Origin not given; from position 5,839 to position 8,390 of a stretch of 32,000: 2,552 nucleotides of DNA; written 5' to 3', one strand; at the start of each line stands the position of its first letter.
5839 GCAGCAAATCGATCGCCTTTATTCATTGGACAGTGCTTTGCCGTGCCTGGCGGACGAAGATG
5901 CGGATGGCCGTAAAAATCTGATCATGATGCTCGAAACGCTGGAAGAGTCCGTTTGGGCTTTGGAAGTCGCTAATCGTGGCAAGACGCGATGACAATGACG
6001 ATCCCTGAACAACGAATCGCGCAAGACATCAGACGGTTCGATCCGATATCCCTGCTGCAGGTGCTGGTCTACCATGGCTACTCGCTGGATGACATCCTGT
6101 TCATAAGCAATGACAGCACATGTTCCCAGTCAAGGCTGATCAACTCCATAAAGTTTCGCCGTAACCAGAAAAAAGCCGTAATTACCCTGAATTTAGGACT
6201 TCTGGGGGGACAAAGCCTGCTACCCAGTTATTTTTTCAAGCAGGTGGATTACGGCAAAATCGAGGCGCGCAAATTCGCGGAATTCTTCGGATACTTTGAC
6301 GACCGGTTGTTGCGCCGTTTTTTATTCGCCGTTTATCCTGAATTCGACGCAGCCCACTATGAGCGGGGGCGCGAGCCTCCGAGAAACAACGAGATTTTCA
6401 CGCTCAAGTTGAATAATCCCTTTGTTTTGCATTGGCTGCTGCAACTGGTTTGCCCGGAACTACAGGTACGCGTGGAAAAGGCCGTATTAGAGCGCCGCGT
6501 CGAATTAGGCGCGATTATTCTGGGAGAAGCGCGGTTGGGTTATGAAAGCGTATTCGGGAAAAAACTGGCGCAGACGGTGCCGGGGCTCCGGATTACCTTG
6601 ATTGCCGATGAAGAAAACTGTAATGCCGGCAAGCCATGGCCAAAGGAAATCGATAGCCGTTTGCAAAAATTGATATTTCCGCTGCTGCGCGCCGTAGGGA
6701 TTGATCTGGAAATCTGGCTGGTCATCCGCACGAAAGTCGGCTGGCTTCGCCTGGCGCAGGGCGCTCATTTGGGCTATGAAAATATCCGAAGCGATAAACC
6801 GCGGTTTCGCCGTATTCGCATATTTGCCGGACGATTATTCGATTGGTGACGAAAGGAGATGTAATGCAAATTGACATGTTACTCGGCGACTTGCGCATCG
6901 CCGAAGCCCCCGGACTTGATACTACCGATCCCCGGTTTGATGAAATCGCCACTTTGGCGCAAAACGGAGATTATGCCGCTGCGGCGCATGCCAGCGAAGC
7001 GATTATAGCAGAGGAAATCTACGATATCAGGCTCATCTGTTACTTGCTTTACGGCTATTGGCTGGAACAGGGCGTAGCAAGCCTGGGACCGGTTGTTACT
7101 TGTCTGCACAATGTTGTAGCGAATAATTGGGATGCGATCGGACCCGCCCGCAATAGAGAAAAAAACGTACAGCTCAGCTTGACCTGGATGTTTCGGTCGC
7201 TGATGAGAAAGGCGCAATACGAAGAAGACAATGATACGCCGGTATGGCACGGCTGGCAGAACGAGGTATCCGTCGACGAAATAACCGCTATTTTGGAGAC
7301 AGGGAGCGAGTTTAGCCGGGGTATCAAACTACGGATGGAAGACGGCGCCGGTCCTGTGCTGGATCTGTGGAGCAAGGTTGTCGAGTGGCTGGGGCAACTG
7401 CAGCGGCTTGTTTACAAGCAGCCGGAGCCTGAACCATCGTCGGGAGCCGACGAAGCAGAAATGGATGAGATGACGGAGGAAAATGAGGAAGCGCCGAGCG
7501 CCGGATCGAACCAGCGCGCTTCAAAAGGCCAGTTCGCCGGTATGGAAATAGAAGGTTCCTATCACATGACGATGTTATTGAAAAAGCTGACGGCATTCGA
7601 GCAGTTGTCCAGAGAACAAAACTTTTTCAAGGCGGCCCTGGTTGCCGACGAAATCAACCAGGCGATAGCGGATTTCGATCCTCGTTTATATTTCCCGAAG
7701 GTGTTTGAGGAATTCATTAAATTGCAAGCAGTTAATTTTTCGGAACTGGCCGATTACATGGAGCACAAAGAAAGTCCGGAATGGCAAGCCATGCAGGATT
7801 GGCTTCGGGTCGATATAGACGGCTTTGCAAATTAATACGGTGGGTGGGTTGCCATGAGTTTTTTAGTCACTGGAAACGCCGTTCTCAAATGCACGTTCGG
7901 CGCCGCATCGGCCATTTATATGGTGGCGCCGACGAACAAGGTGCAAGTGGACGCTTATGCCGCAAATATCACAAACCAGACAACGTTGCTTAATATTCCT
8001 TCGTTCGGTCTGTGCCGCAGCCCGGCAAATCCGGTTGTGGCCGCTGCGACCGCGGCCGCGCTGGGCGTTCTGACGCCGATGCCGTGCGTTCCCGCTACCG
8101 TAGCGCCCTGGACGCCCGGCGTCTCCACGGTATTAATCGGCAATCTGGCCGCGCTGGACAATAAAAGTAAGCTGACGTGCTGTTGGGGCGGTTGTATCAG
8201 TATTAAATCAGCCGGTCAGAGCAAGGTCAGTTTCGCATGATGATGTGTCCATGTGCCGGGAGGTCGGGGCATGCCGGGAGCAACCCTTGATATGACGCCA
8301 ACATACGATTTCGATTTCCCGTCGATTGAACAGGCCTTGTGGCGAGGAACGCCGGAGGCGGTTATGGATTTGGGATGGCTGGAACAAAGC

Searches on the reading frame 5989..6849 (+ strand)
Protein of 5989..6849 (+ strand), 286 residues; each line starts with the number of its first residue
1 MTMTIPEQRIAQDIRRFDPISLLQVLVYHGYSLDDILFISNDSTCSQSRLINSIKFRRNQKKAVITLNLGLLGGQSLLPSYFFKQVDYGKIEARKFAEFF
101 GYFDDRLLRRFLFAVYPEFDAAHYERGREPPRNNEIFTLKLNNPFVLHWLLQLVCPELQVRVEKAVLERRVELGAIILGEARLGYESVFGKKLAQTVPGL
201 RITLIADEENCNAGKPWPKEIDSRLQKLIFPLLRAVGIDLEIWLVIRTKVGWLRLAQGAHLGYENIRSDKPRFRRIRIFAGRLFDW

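Call 3: search_protein_families(library=pfam, proteins=[window:5989-6849:+], max_evalue=1)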
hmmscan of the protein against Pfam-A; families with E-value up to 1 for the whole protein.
window:5989-6849:+ (286 aa): 1 family
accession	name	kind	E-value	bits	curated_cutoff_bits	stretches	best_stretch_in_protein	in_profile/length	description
PF06996.16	T6SS_TssG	-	0.0001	22.1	24.6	1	36-127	35-131/304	Type VI secretion, TssG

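Call 4: search_protein_families(library=ncbifam, proteins=[window:5989-6849:+], max_evalue=1)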
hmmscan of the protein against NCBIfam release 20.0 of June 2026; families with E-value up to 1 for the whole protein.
window:5989-6849:+ (286 aa): 4 families
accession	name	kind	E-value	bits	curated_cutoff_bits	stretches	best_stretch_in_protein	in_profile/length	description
TIGR03347.1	VI_chp_1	equivalog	0.0002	20.6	143.3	1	43-128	42-128/300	type VI secretion system baseplate subunit TssG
NF041243.1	T6SS_IglJ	equivalog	0.041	13.3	100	1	22-72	16-64/223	type VI secretion system baseplate protein IglJ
NF003118.0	PRK04036.1-3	equivalog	0.14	11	445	1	23-39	356-372/481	DNA-directed DNA polymerase II small subunit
NF003120.0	PRK04036.1-5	equivalog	0.31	9.4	671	1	23-50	424-451/547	DNA-directed DNA polymerase II small subunit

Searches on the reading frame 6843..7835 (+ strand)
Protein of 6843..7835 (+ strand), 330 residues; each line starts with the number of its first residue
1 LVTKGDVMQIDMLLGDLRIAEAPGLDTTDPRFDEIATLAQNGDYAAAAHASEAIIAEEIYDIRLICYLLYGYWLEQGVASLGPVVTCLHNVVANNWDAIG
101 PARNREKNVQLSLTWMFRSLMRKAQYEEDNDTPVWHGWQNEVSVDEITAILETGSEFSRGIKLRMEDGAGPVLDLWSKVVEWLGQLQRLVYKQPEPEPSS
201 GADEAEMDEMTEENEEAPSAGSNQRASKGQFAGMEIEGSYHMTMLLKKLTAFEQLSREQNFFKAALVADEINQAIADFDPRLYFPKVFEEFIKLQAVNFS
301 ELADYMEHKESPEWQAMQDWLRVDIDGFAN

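Call 3: search_protein_families(library=pfam, proteins=[window:6843-7835:+], max_evalue=1)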
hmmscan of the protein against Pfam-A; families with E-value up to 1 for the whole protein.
window:6843-7835:+ (330 aa): 4 families
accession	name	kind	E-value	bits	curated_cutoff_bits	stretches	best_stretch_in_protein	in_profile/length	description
PF06812.17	ImpA_N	-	4.2e-05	24.1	26.9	1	37-106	36-104/119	ImpA, N-terminal, type VI secretion system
PF11332.13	DUF3134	-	0.08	13.8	25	1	178-215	23-60/70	Protein of unknown function (DUF3134)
PF06160.17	EzrA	-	0.089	11.5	39.6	0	241-282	169-210/557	Septation ring formation regulator, EzrA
PF10487.15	Nup188_N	-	0.29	10.5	22.4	0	244-295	296-349/459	Nucleoporin Nup188, N-terminal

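Call 4: search_protein_families(library=ncbifam, proteins=[window:6843-7835:+], max_evalue=1)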
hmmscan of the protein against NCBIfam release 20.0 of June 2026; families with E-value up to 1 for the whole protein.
window:6843-7835:+ (330 aa): 3 families
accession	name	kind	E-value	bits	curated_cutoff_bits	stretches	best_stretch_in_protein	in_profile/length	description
NF041244.1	IglI_fam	subfamily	1.3e-96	323.9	100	1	32-329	1-289/290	type VI secretion system protein IglI family protein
TIGR03362.1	VI_chp_7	equivalog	2.7e-06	26.7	230.1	1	43-121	44-120/476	type VI secretion system protein TssA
NF045763.1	PhenlGlyoxDHPadF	equivalog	0.1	12.8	150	1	80-118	5-43/78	NADH-dependent phenylglyoxylate dehydrogenase subunit delta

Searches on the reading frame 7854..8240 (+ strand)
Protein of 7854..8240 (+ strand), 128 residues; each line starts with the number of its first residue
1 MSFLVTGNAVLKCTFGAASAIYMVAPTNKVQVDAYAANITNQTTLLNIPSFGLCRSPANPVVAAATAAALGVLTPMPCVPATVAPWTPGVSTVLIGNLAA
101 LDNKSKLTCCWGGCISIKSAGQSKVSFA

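Call 3: search_protein_families(library=pfam, proteins=[window:7854-8240:+], max_evalue=1)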
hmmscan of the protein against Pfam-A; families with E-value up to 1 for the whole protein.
window:7854-8240:+ (128 aa): 1 family
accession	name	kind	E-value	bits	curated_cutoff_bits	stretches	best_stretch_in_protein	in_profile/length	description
PF14107.11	DUF4280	-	9.1e-26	91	26.3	1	5-122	1-109/109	Domain of unknown function (DUF4280)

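Call 4: search_protein_families(library=ncbifam, proteins=[window:7854-8240:+], max_evalue=1)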
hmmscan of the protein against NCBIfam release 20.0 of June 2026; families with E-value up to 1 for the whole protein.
window:7854-8240:+ (128 aa): 2 families
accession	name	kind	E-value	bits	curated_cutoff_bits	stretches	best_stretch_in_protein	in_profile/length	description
NF041248.1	T6SS_IglG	exception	1.4e-08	34.7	200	1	8-124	59-169/173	type VI secretion system PAAR-like protein IglG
NF041598.1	small_PA2485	equivalog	0.017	15.4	35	1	15-38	10-33/37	PA2485 family small membrane protein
